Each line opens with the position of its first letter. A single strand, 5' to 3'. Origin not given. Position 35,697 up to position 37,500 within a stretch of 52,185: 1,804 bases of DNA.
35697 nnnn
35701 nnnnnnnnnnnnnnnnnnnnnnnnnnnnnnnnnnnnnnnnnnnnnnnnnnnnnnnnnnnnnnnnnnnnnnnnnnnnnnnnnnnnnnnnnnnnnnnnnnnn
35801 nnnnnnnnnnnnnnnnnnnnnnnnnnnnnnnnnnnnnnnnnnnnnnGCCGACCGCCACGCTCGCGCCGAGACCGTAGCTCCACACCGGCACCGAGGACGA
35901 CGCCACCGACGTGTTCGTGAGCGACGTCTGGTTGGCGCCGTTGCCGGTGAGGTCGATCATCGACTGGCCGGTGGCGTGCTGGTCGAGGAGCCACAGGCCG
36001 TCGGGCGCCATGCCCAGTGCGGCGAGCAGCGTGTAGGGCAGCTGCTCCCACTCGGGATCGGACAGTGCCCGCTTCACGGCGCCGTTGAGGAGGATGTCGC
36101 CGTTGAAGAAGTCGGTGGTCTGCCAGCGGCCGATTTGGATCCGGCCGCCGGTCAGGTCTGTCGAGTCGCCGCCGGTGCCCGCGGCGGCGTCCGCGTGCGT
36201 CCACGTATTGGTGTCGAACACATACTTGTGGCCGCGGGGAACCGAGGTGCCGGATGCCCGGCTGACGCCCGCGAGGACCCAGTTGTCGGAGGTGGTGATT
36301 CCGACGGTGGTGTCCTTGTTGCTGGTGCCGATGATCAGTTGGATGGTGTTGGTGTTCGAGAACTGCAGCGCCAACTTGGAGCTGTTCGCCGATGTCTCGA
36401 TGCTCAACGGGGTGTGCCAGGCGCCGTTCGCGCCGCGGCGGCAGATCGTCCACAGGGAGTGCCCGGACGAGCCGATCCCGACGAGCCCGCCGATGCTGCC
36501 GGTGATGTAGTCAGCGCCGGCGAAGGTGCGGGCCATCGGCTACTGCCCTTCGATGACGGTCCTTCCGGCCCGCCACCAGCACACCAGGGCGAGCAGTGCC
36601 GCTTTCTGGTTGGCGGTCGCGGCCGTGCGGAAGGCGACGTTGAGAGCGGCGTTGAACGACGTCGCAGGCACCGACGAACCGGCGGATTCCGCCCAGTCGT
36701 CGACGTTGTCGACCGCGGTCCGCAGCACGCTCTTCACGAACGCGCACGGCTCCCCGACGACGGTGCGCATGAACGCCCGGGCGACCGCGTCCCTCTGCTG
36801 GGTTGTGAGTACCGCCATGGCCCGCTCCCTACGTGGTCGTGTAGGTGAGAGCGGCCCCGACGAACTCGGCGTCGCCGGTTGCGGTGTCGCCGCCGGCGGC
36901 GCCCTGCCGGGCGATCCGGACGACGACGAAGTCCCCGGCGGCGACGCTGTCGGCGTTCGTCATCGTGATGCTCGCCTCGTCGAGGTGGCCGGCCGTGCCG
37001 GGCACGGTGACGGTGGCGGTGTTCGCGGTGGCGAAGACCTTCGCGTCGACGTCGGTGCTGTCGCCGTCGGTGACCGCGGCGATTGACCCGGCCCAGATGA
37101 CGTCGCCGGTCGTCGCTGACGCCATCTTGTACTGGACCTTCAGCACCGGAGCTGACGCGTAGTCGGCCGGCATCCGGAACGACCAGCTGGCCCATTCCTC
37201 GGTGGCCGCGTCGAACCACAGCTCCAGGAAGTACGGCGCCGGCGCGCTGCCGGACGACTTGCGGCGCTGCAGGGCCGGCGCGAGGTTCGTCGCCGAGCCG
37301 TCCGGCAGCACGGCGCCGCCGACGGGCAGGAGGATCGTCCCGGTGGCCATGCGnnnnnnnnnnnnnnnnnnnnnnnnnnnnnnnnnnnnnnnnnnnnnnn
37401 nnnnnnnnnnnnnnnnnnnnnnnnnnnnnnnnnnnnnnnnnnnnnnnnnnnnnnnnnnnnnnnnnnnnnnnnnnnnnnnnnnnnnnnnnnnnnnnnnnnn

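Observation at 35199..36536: LamG-like jelly-roll protein with a 220-aa Ala/Thr tandem-repeat tail in the head-neck module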

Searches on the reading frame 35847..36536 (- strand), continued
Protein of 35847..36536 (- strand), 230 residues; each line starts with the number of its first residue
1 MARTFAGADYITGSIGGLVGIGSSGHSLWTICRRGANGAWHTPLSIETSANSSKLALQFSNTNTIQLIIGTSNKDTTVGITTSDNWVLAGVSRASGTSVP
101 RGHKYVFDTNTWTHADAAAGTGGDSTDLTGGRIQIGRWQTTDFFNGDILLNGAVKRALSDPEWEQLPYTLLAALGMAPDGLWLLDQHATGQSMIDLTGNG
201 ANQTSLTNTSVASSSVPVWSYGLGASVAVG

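Call 96: search_protein_families(library=phrogs, proteins=[L044:9806-11554:+, L011:2668-3510:+, L032:9992-11299:+, L006:8518-9225:+, L019:5044-5502:+, L024:2561-2968:+, L009:8699-9181:+, L030:5248-5685:+, L035:8799-9308:+, L009:8323-8697:+], max_evalue=0.01)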
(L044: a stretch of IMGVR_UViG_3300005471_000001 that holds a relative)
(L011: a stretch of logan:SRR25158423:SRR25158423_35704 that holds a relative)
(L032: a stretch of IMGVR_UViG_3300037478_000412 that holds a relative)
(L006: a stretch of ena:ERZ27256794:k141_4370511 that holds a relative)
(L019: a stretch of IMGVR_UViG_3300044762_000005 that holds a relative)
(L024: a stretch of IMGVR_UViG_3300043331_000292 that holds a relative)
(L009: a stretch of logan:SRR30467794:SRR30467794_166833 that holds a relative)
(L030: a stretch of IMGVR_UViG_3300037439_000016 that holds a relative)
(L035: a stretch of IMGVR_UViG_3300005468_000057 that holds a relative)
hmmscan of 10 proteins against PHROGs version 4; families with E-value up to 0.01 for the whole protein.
L044:9806-11554:+ (582 aa): 2 families
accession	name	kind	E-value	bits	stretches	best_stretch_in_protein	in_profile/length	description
phrog_783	-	connector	6.5e-57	193.8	1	338-575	23-251/254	head-tail adaptor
phrog_18802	-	head and packaging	0.0095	13.4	0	8-98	849-941/3007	virion structural protein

L011:2668-3510:+ (280 aa): 1 family
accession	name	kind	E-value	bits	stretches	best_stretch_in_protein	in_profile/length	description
phrog_783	-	connector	1.3e-62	212.4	1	29-270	24-251/254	head-tail adaptor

L032:9992-11299:+ (435 aa): 1 family
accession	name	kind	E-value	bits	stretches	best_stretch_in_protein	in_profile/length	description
phrog_8987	-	unknown function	1.8e-14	54.6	1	353-433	4-84/86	-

L006:8518-9225:+ (235 aa): 3 families
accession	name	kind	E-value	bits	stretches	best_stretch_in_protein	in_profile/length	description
phrog_5417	-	unknown function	4.5e-13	50.3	1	84-230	12-155/156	-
phrog_21822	-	unknown function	8.2e-06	26.7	1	104-232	89-205/330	-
phrog_4176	-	tail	0.0023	18.5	1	108-210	38-137/309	tail fiber protein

L019:5044-5502:+ (152 aa): 1 family
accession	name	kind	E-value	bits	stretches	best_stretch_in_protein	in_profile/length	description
phrog_644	-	unknown function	2.5e-20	74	1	32-150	27-144/174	-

L024:2561-2968:+ (135 aa): 1 family
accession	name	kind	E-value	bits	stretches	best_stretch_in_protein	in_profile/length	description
phrog_644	-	unknown function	3.8e-46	158.1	1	1-135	4-144/174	-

L009:8699-9181:+ (160 aa): 1 family
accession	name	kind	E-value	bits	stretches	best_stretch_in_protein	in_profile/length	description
phrog_26662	-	unknown function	1.4e-39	136.5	1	1-156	1-145/151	-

L030:5248-5685:+ (145 aa): 1 family
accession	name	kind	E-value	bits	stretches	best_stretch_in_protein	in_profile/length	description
phrog_3758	-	head and packaging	2.5e-32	112.8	1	1-144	1-140/140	virion structural protein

L035:8799-9308:+ (169 aa): 2 families
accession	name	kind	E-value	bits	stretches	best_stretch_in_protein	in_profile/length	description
phrog_23653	-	unknown function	4.5e-33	115.4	1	7-168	10-167/168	-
phrog_5417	-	unknown function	9.4e-09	36.3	1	53-166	53-154/156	-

L009:8323-8697:+ (124 aa): 3 families
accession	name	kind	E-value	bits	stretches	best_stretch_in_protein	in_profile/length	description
phrog_1084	-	unknown function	9.1e-28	97.8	1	13-124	7-116/123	unknown function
phrog_3304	-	tail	5.4e-11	43.6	1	10-123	3-113/177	L-shaped tail fiber protein assembly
phrog_32507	-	unknown function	0.0063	16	1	10-113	232-333/553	-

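Call 97: search_protein_families(library=pfam, proteins=[L044:9806-11554:+, L011:2668-3510:+, L032:9992-11299:+, L006:8518-9225:+, L019:5044-5502:+, L024:2561-2968:+, L009:8699-9181:+, L030:5248-5685:+, L035:8799-9308:+, L009:8323-8697:+], max_evalue=0.1)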
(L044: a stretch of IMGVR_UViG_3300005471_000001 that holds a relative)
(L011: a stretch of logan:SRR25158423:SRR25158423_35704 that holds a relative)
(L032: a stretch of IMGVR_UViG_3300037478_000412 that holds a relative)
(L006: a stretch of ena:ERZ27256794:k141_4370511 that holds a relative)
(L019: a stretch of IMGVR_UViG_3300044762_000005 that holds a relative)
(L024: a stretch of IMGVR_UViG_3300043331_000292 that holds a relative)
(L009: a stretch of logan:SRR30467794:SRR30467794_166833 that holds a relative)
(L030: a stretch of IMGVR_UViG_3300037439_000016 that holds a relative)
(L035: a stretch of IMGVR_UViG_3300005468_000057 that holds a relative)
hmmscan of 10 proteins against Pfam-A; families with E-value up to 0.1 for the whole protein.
L044:9806-11554:+ (582 aa): 0 families

L011:2668-3510:+ (280 aa): 0 families

L032:9992-11299:+ (435 aa): 0 families

L006:8518-9225:+ (235 aa): 0 families

L019:5044-5502:+ (152 aa): 1 family
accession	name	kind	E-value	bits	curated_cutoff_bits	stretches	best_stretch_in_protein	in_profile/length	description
PF13491.11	FtsK_4TM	-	0.025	14.7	23.1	1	68-123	8-62/171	4TM region of DNA translocase FtsK/SpoIIIE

L024:2561-2968:+ (135 aa): 0 families

L009:8699-9181:+ (160 aa): 1 family
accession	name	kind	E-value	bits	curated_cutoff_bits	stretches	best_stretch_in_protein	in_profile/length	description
PF23140.1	Gp80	-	0.0089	16.8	27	1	54-116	38-91/128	Podophage GP4 fiber I protein gp80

L030:5248-5685:+ (145 aa): 0 families

L035:8799-9308:+ (169 aa): 1 family
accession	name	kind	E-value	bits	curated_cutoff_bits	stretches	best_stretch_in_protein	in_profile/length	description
PF02061.21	Lambda_CIII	-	0.051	14.1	25.7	0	16-33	24-41/42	Lambda Phage CIII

L009:8323-8697:+ (124 aa): 2 families
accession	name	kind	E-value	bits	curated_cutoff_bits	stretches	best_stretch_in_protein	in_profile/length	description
PF23926.2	LtfC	-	3e-05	24.9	27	1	14-118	5-99/100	LtfC-like, beta-sandwich domain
PF13157.11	Enas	-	0.05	14.1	22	0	53-121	40-109/112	Endospore appendages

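Call 99: search_protein_representatives(alignment_id=A1)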
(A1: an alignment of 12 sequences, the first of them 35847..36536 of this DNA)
Query: 12 sequences, 249 profile positions. Proteins with E-value up to 0.001 (for the whole library): 3038; up to 1e-10: 1859; up to 1e-30: 850. The best 150 are listed.
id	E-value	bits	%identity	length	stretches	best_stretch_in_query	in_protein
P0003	6.0e-105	366.8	-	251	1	1-249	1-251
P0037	1.1e-97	343.0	-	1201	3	79-238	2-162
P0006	1.9e-91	322.6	-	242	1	1-249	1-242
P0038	4.3e-86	305.0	-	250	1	1-249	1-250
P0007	7.9e-75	268.1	-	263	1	1-241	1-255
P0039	2.4e-73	263.3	-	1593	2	2-229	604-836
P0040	6.8e-72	258.5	-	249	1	1-249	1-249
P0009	1.2e-70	254.4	-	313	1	1-244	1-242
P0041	3.9e-69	249.5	-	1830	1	1-233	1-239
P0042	9.0e-69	248.3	-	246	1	1-249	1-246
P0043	3.4e-68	246.4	-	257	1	1-233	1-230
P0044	1.3e-67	244.5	-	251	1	1-239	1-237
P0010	5.2e-67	242.5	-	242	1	1-223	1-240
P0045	5.4e-67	242.5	-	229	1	1-223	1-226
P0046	5.6e-67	242.4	-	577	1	1-238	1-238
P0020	7.0e-67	242.1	-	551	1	1-214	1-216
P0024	3.4e-62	226.8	-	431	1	10-233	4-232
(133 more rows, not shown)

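Call 105: search_protein_families(library=phrogs, alignment_id=A7, max_evalue=0.00001)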
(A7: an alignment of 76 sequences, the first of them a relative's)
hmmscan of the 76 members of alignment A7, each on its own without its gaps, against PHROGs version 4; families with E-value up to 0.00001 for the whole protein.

A. member 1, P0117 (582 aa): 2 families
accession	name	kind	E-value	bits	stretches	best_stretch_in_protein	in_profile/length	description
phrog_26223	-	unknown function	3.3e-20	73.1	1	231-321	441-532/775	-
phrog_12736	-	head and packaging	3.4e-15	56.4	1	231-310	51-130/762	virion structural protein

B. families by the number of members that match (of 76 scanned): 10 families
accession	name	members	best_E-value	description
phrog_13352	-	6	7.2e-51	minor tail protein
phrog_14065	-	6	1.7e-23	-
phrog_5313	-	2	6.8e-42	-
phrog_26223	-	2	3.3e-20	-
phrog_12736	-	2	3.4e-15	virion structural protein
phrog_613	-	1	6.4e-11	head protein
phrog_27200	-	1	3.5e-09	-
phrog_8501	-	1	7.9e-08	minor tail protein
phrog_4390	-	1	1e-07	-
phrog_13779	-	1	5.1e-07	-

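Call 106: search_dna_similar(query=P0003, collection=phages, mode=protein, max_rows=15, max_evalue=0.01)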
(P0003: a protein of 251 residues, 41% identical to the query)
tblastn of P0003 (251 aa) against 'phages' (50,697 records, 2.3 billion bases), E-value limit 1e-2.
No match.

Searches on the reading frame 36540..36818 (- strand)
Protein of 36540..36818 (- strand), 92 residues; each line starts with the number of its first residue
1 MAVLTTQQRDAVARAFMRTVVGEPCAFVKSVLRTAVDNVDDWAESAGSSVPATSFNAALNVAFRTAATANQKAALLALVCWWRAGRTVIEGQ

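Call 7: search_protein_families(library=pfam, proteins=[window:36540-36818:-], max_evalue=0.1)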
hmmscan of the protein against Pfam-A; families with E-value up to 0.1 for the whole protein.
window:36540-36818:- (92 aa): 0 families

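Call 8: search_protein_families(library=phrogs, proteins=[window:36540-36818:-], max_evalue=0.01)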
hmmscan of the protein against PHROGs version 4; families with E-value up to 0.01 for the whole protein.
window:36540-36818:- (92 aa): 0 families

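Call 12: search_protein_families(library=ncbifam, proteins=[window:36540-36818:-], max_evalue=1)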
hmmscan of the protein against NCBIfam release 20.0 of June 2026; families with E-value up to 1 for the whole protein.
window:36540-36818:- (92 aa): 0 families

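Call 88: search_solved_structures(query=A6, max_evalue=1)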
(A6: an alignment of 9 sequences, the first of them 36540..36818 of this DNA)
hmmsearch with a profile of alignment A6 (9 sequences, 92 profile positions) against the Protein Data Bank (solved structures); distinct sequences matched with E-value up to 1: 4.
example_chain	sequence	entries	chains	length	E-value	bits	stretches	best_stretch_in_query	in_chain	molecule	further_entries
8pql_E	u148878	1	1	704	0.026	17.8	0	71-88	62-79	Polyubiquitin-C,Nucleotide exchange factor SIL1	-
8pql_U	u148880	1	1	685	0.047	16.9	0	71-88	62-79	Ubiquitin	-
8q7r_U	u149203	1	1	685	0.047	16.9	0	71-88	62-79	Ubiquitin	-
1wh7_A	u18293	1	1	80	0.11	15.8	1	60-79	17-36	ZF-HD homeobox family protein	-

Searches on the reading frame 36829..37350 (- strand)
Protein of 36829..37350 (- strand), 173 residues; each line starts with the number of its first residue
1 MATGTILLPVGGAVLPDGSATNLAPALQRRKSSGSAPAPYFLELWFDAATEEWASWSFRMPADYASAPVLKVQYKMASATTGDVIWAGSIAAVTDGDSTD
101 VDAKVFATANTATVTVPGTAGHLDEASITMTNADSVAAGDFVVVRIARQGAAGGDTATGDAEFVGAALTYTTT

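Call 7: search_protein_families(library=pfam, proteins=[window:36829-37350:-], max_evalue=0.1)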
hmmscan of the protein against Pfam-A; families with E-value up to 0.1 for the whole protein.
window:36829-37350:- (173 aa): 0 families

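Call 8: search_protein_families(library=phrogs, proteins=[window:36829-37350:-], max_evalue=0.01)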
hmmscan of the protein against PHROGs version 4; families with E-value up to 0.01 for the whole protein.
window:36829-37350:- (173 aa): 0 families

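Call 12: search_protein_families(library=ncbifam, proteins=[window:36829-37350:-], max_evalue=1)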
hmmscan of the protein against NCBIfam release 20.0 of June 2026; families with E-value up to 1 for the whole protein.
window:36829-37350:- (173 aa): 0 families

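Call 87: search_solved_structures(query=A5, max_evalue=1)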
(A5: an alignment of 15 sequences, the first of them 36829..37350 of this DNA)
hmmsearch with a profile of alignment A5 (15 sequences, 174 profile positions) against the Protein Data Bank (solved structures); distinct sequences matched with E-value up to 1: 0.

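Call 91: search_dna_similar(query=window:36829-37350:-, collection=phages, mode=protein, max_rows=25, max_evalue=0.001, rows=spread)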
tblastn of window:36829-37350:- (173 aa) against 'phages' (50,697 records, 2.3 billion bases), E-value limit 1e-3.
Records with a match: 1; places in all: 1; records where one place covers at least 80% of the query: 0.
Best place of each record, by identity: <60% 1.
By first word of the organism name: Caudoviricetes 1.
By host as written in the record: - 1.
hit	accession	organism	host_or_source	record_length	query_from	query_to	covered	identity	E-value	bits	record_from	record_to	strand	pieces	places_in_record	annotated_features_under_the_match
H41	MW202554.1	Caudoviricetes sp.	Manatee Spring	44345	2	85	49%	36.4%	2e-5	50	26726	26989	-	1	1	none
